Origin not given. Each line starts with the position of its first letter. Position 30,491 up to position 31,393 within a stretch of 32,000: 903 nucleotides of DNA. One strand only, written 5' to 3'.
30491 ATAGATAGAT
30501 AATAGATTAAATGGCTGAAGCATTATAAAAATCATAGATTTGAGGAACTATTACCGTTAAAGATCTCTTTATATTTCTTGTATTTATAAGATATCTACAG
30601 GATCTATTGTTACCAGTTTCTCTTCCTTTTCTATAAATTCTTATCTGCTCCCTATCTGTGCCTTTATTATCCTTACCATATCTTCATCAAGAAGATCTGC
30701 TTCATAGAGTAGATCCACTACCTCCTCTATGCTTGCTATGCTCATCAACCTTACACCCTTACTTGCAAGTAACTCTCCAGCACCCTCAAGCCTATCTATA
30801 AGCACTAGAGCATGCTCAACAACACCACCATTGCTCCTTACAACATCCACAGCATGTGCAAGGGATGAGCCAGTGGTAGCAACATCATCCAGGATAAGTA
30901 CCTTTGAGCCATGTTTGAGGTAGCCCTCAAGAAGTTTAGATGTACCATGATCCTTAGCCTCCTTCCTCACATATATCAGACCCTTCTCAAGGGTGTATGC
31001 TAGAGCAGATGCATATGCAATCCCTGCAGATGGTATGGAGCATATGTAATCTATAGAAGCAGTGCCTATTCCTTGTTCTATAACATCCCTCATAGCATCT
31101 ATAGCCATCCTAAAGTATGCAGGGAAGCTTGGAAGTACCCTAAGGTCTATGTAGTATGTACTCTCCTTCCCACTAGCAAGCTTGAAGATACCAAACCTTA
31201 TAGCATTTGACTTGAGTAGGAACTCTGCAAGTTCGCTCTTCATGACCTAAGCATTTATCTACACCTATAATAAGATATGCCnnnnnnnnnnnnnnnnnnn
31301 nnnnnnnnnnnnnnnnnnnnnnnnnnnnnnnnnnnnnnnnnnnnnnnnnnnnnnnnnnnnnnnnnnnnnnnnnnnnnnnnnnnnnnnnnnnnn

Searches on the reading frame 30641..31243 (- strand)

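Call 27: search_protein_families(library=pfam, proteins=[window:30641-31243:-], max_evalue=0.001)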
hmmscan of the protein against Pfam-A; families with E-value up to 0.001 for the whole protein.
window:30641-31243:- (200 aa): 1 family
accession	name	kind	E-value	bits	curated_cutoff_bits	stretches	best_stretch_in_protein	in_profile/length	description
PF00156.33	Pribosyltran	-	2.6e-11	43.5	26.3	1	49-158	17-133/158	Phosphoribosyl transferase domain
